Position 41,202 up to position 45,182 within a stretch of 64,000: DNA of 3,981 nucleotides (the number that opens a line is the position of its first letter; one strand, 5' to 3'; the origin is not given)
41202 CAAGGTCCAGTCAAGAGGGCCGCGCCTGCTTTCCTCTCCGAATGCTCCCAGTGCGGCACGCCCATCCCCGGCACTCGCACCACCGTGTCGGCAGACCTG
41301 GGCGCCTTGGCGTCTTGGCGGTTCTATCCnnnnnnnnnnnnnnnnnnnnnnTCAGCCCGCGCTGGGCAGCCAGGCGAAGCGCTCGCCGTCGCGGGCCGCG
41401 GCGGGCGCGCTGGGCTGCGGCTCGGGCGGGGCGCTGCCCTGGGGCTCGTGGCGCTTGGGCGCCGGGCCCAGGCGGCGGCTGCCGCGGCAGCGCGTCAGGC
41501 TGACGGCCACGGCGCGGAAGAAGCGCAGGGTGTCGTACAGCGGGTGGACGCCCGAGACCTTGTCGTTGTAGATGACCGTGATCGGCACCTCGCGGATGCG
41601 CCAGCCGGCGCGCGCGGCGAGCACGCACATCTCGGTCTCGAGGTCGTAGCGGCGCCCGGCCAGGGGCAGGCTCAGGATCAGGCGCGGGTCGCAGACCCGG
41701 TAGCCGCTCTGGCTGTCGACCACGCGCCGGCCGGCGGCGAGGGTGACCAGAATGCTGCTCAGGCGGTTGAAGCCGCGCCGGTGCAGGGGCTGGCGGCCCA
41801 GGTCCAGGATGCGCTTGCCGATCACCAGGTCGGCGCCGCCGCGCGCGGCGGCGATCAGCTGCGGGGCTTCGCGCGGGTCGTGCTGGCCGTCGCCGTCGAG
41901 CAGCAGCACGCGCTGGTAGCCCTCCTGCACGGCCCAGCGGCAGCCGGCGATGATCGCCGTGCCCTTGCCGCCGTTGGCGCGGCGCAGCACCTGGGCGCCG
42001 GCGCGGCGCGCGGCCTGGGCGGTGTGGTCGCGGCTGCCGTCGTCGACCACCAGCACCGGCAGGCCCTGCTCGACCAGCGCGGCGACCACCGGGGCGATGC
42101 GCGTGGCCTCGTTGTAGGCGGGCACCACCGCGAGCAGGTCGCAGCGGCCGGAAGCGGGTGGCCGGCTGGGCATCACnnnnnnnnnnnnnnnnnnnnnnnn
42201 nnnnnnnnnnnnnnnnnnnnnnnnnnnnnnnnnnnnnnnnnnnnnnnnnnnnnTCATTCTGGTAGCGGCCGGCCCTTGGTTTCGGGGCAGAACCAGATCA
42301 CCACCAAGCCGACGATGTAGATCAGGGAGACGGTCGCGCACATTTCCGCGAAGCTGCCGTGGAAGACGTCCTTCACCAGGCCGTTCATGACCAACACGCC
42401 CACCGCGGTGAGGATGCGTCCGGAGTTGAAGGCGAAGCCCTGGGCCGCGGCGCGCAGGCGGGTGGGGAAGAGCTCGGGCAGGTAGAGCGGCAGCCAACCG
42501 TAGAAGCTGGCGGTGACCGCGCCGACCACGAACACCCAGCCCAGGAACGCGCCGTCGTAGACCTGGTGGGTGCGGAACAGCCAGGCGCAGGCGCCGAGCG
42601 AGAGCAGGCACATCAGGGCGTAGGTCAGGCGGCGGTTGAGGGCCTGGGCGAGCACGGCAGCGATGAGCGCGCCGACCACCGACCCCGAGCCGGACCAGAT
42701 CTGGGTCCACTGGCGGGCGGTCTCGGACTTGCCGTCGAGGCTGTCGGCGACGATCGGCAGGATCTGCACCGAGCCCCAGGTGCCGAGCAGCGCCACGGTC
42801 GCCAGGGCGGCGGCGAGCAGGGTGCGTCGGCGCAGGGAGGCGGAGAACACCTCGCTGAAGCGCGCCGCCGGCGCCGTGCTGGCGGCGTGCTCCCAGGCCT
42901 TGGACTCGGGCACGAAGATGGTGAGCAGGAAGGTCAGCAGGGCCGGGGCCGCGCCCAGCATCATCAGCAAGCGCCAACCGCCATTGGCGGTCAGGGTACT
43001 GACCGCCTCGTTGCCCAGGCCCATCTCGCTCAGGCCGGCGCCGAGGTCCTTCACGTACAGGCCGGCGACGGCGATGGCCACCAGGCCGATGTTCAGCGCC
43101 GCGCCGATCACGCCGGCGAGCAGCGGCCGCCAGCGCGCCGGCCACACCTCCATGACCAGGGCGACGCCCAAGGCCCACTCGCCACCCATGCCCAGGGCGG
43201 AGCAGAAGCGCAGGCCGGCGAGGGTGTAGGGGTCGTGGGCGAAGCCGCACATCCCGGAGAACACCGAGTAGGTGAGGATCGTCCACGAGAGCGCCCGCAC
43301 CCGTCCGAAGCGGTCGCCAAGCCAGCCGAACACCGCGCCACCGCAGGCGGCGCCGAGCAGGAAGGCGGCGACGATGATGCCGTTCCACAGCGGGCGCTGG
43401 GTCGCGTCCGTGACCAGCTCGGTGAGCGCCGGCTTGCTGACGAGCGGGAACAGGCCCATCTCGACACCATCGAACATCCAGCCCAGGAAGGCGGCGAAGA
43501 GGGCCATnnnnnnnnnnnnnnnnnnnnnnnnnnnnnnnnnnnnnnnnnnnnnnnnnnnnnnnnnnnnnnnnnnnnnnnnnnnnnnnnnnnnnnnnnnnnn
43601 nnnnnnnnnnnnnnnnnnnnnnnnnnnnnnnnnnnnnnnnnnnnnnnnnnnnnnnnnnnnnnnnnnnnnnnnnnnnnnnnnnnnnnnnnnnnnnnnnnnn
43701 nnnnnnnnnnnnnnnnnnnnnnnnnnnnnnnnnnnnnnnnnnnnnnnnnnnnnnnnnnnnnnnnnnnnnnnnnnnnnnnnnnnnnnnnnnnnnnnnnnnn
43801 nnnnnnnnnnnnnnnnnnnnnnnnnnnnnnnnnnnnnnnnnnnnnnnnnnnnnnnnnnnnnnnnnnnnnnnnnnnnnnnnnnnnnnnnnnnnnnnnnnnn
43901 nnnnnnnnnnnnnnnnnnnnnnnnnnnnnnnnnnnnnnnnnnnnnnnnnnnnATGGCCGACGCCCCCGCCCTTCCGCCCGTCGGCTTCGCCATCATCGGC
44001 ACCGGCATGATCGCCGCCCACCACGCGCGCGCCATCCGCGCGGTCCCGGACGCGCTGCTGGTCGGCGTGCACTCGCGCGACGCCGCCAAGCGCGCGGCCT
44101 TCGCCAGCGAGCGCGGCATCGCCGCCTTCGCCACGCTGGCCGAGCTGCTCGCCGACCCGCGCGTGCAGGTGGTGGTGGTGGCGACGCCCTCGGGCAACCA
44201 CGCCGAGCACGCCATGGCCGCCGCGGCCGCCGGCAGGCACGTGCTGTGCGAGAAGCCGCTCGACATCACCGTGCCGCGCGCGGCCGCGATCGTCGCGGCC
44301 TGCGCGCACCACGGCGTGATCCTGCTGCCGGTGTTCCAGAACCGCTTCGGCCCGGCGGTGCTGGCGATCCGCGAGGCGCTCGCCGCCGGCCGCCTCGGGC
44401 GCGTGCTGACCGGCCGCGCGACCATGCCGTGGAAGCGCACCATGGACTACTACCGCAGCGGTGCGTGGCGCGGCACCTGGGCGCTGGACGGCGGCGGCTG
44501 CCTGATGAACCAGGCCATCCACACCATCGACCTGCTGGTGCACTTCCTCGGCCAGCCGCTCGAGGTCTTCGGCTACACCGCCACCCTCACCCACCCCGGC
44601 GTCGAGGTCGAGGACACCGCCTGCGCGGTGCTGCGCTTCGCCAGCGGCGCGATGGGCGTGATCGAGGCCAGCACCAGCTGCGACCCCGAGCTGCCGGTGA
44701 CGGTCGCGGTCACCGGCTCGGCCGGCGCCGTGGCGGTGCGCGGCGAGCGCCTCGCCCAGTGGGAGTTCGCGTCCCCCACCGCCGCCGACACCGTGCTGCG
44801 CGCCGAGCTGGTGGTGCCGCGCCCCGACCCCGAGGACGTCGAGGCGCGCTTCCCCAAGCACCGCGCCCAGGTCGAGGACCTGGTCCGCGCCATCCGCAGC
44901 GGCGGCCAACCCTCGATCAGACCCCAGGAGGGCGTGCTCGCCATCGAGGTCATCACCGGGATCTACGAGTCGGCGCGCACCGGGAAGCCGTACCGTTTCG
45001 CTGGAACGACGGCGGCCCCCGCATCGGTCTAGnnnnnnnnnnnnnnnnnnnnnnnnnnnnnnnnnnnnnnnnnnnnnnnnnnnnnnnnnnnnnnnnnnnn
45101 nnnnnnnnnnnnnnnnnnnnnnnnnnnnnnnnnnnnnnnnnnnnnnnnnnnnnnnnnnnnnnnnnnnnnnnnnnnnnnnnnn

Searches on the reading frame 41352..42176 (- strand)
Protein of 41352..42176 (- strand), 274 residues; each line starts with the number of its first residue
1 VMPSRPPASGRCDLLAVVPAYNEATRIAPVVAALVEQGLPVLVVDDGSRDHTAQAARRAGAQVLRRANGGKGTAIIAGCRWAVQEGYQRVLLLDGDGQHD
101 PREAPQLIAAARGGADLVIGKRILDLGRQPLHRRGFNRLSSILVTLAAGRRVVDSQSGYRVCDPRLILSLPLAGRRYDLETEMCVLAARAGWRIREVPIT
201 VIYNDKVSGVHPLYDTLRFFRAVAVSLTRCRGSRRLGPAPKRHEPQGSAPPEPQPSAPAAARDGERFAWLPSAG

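Call 22: search_protein_families(library=pfam, proteins=[window:41352-42176:-])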
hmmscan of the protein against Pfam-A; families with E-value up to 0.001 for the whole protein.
window:41352-42176:- (274 aa): 2 families
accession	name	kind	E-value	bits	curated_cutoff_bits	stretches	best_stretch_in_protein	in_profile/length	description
PF00535.33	Glycos_transf_2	-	9.4e-21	74.9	23.3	1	17-124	3-117/168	Glycosyl transferase family 2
PF13641.12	Glyco_tranf_2_3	-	0.00014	22.4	27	1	14-103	3-103/230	Glycosyltransferase like family 2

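Call 61: find_homologous_proteins(query=window:41352-42176:-, max_evalue=1e-30)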
Query window:41352-42176:- (274 aa): 2206 proteins with E <= 1e-30 among 8000 candidates; the best 120 are listed.
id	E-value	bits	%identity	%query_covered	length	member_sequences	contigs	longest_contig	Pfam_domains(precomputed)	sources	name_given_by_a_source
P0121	6.9e-164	562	93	100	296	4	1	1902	PF13641.13,PF00535.33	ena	-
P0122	5.0e-118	411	80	85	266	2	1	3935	PF13641.13,PF00535.33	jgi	jgi:glycosyltransferase involved in cell wall biosynthesis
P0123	1.3e-116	407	91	75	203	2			PF00535.33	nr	nr:glycosyltransferase family 2 protein [Planctomycetota bacterium]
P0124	9.5e-116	404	78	89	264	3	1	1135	PF13641.13,PF00535.33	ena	-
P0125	1.9e-115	403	78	87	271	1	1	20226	PF13641.13,PF00535.33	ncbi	-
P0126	6.2e-115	401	78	89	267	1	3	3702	PF13641.13,PF00535.33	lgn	-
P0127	1.0e-114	400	77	91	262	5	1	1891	PF13641.13,PF00535.33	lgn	-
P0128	2.2e-114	399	74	91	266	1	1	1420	PF00535.33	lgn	-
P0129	5.7e-114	398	77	91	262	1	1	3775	PF00535.33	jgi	jgi:glycosyltransferase involved in cell wall biosynthesis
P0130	6.8e-114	398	77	87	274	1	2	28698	PF13641.13,PF00535.33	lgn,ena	-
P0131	8.4e-114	397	73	92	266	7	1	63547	PF13641.13,PF00535.33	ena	-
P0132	1.4e-113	397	74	95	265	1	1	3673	PF13641.13,PF00535.33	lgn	-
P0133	1.5e-113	397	79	83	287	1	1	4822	PF00535.33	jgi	jgi:glycosyltransferase involved in cell wall biosynthesis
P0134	2.3e-113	396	76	91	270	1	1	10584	PF00535.33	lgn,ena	-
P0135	3.1e-113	396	81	83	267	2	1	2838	PF13641.13,PF00535.33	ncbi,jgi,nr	ncbi:MAG TPA: glycosyltransferase family 2 protein [Planctomycetota bacterium]|jgi:glycosyltransfera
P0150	4.9e-111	388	76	86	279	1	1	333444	PF00535.33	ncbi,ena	-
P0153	7.9e-110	384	79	83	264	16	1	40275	PF00535.33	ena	-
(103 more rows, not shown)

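Call 62: find_encoding_contigs(protein=P0121, flank=2500, max_places=2)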
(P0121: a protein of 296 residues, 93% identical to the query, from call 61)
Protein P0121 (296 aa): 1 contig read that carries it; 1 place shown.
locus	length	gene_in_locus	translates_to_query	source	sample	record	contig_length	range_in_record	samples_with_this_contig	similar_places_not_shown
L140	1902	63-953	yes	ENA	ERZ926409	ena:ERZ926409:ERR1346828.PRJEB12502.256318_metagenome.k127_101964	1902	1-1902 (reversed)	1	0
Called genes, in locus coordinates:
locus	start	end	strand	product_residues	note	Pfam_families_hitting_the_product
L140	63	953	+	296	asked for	PF00535:Glycos_transf_2, PF13641:Glyco_tranf_2_3 (faint)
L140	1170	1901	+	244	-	?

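Call 63: find_encoding_contigs(protein=P0153, flank=2500, max_places=2)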
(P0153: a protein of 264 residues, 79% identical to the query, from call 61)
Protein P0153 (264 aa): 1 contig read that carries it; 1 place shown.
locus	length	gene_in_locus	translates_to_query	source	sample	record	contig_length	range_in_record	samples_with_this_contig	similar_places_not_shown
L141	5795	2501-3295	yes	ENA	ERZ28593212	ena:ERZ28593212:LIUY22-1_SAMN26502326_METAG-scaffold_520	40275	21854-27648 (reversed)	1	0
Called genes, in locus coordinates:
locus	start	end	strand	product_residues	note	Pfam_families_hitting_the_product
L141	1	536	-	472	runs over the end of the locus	PF16697:Yop-YscD_cpl, PF00498:FHA, PF01590:GAF, PF13185:GAF_2 (weak), PF13487:HD_5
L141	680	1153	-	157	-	-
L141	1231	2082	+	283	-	PF00849:PseudoU_synth_2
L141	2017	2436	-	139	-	-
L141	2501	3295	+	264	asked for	PF00535:Glycos_transf_2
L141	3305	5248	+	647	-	PF02518:HATPase_c, PF13589:HATPase_c_3, PF01119:DNA_mis_repair, PF08676:MutL_C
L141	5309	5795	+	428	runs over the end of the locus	PF02127:Peptidase_M18, PF05343:Peptidase_M42 (faint)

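Call 64: find_encoding_contigs(protein=P0125, flank=2500, max_places=2)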
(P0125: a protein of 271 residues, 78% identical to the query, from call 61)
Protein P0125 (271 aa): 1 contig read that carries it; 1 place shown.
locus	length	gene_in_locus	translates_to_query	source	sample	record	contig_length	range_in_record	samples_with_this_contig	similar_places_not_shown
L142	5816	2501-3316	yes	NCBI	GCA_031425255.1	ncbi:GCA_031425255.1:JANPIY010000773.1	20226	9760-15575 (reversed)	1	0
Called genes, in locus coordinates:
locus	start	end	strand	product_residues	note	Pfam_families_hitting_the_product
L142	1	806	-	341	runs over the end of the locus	PF06439:3keto-disac_hyd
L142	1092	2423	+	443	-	PF00083:Sugar_tr, PF07690:MFS_1, PF00083:Sugar_tr (weak)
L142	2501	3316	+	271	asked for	PF13641:Glyco_tranf_2_3 (weak), PF00535:Glycos_transf_2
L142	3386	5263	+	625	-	PF02518:HATPase_c (weak), PF13589:HATPase_c_3, PF01119:DNA_mis_repair, PF08676:MutL_C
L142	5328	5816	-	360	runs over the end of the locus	PF08450:SGL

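Call 65: find_encoding_contigs(protein=P0150, flank=2500, max_places=2)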
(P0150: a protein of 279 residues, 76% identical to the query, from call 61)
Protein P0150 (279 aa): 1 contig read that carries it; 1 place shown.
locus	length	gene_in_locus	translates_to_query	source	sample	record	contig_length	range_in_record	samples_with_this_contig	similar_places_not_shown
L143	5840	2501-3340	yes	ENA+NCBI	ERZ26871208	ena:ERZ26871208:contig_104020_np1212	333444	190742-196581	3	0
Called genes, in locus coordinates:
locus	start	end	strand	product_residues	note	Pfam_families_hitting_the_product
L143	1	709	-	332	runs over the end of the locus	PF06439:3keto-disac_hyd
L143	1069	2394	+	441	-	PF00083:Sugar_tr, PF07690:MFS_1, PF00083:Sugar_tr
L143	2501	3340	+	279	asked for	PF00535:Glycos_transf_2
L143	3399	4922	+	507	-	PF02518:HATPase_c (weak), PF13589:HATPase_c_3, PF01119:DNA_mis_repair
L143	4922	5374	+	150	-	PF08676:MutL_C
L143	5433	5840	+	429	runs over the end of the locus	PF02127:Peptidase_M18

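Call 91: find_encoding_contigs(protein=P0153, flank=10000, max_places=1)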
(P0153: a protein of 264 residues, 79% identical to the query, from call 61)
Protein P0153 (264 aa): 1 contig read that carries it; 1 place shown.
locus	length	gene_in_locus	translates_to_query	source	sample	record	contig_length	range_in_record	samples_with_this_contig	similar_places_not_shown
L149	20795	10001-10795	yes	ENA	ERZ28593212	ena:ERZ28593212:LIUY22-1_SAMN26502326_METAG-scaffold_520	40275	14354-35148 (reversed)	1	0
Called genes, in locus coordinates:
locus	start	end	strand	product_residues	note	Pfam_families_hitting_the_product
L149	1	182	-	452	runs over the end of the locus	PF00171:Aldedh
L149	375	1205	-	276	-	-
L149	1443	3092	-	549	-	PF07992:Pyr_redox_2 (weak), PF00890:FAD_binding_2 (weak), PF01266:DAO (weak), PF01593:Amino_oxidase, PF13450:NAD_binding_8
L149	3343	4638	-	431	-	PF04996:AstB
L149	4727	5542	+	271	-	PF03807:F420_oxidored, PF14748:P5CR_dimer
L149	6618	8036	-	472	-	PF16697:Yop-YscD_cpl, PF00498:FHA, PF01590:GAF, PF13185:GAF_2 (weak), PF13487:HD_5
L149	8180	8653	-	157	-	-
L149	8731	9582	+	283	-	PF00849:PseudoU_synth_2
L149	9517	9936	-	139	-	-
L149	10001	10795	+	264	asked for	PF00535:Glycos_transf_2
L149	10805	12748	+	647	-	PF02518:HATPase_c, PF13589:HATPase_c_3, PF01119:DNA_mis_repair, PF08676:MutL_C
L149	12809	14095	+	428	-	PF02127:Peptidase_M18, PF05343:Peptidase_M42 (faint)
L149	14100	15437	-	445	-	PF00696:AA_kinase, PF13840:ACT_7 (weak), PF01842:ACT (weak), PF22468:ACT_9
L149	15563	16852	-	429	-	PF00202:Aminotran_3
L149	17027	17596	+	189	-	PF02545:Maf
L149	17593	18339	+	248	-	PF00149:Metallophos, PF12850:Metallophos_2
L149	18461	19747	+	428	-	PF03447:NAD_binding_3, PF00742:Homoserine_dh, PF01842:ACT (weak)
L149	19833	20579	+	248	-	PF01656:CbiA, PF06564:CBP_BcsQ (faint), PF09140:MipZ (weak), PF10609:ParA, PF13614:AAA_31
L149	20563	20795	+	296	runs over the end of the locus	PF02195:ParB_N, PF17762:HTH_ParB, PF23552:ParB_C (weak)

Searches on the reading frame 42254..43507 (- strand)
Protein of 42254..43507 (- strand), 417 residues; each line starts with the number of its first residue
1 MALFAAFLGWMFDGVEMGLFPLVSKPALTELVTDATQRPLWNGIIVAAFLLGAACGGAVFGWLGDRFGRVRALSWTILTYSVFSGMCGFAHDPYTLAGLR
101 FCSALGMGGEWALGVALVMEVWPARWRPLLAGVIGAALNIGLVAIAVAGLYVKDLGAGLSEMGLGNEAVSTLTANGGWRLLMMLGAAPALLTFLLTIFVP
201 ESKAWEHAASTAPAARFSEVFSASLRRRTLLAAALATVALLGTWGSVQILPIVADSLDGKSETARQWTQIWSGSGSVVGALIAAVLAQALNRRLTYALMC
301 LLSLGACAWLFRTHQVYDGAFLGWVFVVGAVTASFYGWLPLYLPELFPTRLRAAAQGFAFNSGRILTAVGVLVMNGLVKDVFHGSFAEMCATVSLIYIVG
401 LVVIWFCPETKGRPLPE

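Call 12: search_protein_families(library=pfam, proteins=[window:42254-43507:-])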
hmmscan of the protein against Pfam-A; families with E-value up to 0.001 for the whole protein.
window:42254-43507:- (417 aa): 2 families
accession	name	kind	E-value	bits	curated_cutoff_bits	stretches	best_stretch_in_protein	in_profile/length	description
PF00083.30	Sugar_tr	-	2.8e-29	102.8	22.3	2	35-205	41-197/452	Sugar (and other) transporter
PF07690.21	MFS_1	-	5.4e-26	91.8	33.4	2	14-370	13-346/347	Major Facilitator Superfamily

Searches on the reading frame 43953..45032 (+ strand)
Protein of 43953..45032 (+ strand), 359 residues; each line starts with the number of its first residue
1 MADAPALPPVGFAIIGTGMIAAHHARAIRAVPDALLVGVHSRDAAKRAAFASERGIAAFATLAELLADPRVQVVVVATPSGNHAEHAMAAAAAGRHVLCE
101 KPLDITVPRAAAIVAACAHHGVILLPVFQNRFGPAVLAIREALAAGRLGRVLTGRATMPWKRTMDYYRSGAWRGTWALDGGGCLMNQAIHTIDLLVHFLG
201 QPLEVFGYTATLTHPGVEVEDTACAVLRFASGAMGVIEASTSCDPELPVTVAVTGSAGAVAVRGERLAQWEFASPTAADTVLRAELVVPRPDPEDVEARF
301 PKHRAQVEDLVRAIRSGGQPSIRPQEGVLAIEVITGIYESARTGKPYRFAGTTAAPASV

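Call 22: search_protein_families(library=pfam, proteins=[window:43953-45032:+])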
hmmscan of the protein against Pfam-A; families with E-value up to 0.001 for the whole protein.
window:43953-45032:+ (359 aa): 4 families
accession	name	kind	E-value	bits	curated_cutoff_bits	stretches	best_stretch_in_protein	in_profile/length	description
PF22725.1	GFO_IDH_MocA_C3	-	1.3e-30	106.3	27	1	137-260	2-123/124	GFO/IDH/MocA C-terminal domain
PF01408.29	GFO_IDH_MocA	-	4.7e-28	98.7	24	1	11-125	2-117/120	Oxidoreductase family, NAD-binding Rossmann fold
PF02894.22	GFO_IDH_MocA_C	-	8.2e-23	81.8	22.9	1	140-347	1-216/218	Oxidoreductase family, C-terminal alpha/beta domain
PF03447.22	NAD_binding_3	-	0.0009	20.4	24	0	16-98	1-86/116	Homoserine dehydrogenase, NAD binding domain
